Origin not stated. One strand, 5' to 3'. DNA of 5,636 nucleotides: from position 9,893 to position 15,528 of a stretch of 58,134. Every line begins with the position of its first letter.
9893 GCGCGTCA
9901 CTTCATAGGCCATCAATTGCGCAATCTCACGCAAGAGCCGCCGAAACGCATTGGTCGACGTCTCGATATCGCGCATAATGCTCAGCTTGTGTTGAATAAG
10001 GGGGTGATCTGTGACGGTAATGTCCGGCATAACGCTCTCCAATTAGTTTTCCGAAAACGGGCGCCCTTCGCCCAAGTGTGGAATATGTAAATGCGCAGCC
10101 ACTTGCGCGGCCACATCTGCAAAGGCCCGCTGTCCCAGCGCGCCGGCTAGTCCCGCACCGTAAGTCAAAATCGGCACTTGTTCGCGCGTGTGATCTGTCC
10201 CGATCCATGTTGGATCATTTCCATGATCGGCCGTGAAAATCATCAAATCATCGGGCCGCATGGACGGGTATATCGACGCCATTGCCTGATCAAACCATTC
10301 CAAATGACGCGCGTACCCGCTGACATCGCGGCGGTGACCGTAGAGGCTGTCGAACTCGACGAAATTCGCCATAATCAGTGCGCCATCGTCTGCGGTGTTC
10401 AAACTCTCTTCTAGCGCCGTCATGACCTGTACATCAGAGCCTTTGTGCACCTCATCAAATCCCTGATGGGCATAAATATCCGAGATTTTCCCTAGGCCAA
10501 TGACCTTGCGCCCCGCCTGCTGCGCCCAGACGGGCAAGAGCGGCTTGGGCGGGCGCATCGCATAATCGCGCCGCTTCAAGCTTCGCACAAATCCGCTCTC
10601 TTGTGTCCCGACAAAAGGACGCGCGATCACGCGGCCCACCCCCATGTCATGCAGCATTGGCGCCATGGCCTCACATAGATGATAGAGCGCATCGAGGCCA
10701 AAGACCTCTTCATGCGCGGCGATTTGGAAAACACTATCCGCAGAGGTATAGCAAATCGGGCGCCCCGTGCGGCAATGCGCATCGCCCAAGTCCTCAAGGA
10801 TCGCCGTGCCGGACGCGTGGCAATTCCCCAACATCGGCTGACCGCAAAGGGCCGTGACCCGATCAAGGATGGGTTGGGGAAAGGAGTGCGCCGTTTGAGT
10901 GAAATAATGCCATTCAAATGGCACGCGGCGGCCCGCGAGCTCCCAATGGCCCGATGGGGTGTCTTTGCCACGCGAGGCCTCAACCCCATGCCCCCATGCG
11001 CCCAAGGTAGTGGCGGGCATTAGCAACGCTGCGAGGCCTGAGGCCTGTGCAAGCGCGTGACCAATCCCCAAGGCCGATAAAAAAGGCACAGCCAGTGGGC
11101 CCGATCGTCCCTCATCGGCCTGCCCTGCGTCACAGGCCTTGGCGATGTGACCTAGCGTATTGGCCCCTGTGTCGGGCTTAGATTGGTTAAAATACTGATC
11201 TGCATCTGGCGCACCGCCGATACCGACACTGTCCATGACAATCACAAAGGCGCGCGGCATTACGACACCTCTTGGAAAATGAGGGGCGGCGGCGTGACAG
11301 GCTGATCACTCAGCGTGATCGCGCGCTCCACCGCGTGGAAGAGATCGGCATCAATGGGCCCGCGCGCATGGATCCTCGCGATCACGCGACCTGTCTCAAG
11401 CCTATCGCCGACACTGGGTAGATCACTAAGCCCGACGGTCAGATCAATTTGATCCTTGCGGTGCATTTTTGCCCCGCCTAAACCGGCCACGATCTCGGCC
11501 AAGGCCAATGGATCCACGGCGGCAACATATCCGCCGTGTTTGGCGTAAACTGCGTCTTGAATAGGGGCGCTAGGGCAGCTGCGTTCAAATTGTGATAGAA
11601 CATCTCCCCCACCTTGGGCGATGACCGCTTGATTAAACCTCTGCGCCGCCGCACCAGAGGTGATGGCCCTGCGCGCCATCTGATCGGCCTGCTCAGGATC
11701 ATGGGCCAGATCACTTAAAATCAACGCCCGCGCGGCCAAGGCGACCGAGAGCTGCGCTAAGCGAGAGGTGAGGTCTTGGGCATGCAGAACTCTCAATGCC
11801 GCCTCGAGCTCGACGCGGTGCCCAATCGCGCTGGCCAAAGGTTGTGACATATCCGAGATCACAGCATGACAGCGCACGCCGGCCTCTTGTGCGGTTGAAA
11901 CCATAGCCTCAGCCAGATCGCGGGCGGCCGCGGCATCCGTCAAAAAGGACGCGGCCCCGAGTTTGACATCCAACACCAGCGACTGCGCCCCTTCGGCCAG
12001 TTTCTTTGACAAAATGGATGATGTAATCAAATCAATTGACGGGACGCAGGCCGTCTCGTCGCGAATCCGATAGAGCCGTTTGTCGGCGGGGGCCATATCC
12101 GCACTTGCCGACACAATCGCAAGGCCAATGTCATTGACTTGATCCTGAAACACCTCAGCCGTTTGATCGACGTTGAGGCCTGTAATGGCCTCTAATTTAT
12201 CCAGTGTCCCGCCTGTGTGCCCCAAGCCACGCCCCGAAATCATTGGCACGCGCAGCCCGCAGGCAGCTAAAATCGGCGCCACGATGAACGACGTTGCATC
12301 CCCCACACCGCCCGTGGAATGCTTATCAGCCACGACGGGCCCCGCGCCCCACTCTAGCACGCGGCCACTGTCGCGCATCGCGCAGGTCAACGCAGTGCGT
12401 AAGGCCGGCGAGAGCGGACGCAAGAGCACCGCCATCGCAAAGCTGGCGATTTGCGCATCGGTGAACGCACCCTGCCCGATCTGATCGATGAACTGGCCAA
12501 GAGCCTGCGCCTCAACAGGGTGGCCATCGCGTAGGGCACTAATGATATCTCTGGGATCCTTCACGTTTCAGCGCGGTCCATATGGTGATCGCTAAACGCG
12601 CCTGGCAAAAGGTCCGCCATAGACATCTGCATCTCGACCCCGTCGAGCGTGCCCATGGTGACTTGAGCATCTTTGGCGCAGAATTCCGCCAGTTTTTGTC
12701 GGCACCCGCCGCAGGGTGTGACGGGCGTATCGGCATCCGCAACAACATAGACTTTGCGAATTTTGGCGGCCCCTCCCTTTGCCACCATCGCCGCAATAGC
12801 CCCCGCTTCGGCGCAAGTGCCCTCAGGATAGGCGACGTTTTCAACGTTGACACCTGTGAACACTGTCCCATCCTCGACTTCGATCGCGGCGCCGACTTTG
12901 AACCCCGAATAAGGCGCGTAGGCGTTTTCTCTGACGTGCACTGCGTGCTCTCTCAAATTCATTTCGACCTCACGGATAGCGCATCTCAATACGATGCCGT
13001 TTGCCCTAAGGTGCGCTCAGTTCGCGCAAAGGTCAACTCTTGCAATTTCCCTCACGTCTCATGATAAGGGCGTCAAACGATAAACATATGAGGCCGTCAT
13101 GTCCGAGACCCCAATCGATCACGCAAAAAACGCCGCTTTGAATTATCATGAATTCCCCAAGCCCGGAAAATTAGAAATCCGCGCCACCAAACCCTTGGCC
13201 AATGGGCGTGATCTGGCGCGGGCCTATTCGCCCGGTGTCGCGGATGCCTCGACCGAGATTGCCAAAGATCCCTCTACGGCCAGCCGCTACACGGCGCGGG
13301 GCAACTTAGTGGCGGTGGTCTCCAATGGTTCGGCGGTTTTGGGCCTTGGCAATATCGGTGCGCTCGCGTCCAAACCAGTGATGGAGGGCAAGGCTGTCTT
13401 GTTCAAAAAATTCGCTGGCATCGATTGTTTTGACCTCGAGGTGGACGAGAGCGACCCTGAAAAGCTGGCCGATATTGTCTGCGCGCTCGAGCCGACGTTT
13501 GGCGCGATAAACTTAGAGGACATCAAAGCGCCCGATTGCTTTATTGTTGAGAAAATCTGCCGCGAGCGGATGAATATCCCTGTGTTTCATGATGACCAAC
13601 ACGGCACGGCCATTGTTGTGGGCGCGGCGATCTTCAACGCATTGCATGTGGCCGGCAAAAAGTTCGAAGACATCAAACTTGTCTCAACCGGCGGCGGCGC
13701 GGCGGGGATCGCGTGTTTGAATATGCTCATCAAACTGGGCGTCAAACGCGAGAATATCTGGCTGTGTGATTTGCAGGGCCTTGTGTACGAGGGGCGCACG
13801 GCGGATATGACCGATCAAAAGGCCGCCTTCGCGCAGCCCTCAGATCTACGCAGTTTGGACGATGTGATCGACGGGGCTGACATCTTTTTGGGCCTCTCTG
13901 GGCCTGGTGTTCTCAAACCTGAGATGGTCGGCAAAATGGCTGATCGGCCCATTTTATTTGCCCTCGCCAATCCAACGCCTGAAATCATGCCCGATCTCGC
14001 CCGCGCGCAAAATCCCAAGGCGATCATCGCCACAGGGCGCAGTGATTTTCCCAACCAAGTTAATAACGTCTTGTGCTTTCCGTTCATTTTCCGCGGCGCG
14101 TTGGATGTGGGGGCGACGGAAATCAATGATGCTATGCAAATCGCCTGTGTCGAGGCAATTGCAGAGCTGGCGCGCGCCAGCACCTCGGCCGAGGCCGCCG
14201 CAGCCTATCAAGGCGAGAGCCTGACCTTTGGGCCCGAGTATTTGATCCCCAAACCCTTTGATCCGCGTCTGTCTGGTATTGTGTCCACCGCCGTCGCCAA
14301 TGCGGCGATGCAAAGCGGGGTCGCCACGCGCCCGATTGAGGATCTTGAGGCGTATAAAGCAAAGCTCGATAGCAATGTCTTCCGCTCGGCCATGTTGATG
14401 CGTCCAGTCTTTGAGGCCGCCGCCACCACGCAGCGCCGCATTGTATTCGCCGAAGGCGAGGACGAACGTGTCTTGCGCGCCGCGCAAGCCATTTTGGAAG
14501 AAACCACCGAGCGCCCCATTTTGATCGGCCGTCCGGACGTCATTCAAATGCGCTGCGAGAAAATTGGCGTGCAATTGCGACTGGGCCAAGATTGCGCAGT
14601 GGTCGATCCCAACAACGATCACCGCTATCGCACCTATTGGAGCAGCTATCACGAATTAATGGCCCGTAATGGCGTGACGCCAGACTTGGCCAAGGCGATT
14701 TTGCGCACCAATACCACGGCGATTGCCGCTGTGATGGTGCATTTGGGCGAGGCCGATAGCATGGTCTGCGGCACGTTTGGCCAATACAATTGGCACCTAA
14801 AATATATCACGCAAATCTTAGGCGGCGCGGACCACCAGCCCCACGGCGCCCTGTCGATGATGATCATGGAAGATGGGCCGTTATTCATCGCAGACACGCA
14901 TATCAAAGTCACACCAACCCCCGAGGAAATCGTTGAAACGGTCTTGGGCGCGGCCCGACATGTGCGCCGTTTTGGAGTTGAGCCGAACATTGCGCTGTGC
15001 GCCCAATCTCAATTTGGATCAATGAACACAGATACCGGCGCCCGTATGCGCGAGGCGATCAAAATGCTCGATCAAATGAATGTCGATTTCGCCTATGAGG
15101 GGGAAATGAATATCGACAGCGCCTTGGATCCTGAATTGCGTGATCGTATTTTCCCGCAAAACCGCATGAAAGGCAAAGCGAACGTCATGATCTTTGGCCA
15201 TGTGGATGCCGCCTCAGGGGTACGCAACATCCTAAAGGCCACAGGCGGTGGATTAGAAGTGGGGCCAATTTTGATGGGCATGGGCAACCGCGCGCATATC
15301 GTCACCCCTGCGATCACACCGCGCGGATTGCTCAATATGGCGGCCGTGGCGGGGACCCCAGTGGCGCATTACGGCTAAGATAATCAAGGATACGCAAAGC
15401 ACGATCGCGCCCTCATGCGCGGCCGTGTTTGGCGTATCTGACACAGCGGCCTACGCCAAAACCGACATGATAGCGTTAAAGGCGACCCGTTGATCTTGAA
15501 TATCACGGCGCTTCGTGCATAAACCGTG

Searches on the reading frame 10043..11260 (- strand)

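Call 77: search_protein_families(library=pfam, proteins=[window:10043-11260:-], max_evalue=0.00001)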
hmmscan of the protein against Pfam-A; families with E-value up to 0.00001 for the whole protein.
window:10043-11260:- (405 aa): 1 family
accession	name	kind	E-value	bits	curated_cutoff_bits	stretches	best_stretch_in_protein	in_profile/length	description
PF01676.23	Metalloenzyme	-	8e-33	114.4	24.3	1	3-393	2-250/252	Metalloenzyme superfamily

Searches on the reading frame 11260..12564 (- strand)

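Call 77: search_protein_families(library=pfam, proteins=[window:11260-12564:-], max_evalue=0.00001)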
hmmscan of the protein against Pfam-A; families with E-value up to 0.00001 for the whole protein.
window:11260-12564:- (434 aa): 3 families
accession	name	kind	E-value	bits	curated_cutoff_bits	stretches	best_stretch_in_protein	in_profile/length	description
PF00591.27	Glycos_transf_3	-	1.6e-35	123.4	27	1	77-306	3-252/253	Glycosyl transferase family, a/b domain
PF02885.22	Glycos_trans_3N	-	3e-13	49.8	26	1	5-67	1-63/63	Glycosyl transferase family, helical bundle domain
PF07831.19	PYNP_C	-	2.5e-11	43.5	27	1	346-418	1-74/75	Pyrimidine nucleoside phosphorylase C-terminal domain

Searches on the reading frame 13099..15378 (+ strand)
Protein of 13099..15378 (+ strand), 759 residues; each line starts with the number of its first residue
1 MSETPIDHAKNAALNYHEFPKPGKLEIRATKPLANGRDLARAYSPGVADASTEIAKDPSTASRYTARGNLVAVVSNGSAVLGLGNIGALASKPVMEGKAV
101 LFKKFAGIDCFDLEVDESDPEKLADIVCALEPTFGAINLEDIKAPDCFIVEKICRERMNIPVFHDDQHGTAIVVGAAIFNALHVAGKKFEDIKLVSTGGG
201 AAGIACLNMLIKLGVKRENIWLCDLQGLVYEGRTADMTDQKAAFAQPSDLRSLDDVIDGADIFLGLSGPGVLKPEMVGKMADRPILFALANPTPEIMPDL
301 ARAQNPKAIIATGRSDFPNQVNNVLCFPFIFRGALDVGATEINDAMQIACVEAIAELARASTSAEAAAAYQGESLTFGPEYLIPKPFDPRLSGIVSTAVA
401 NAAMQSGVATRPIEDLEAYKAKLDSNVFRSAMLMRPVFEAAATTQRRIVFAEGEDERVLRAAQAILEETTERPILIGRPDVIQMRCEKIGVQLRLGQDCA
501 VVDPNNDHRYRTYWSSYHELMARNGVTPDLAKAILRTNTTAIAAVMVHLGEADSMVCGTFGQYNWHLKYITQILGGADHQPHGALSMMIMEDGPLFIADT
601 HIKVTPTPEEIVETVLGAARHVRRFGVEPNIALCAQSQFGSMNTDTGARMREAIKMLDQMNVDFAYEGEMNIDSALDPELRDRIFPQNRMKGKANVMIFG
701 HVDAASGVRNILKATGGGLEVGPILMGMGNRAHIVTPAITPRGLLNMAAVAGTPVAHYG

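Call 77: search_protein_families(library=pfam, proteins=[window:13099-15378:+], max_evalue=0.00001)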
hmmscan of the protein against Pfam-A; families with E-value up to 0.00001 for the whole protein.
window:13099-15378:+ (759 aa): 3 families
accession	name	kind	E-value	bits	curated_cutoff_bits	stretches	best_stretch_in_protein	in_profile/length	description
PF01515.24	PTA_PTB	-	7.5e-77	259.3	24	1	432-751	1-318/319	Phosphate acetyl/butaryl transferase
PF00390.24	malic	-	1.1e-24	87.7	23.1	1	23-152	2-179/182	Malic enzyme, N-terminal domain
PF03949.21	Malic_M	-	2.7e-23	83.1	23.5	1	169-365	3-232/258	Malic enzyme, NAD binding domain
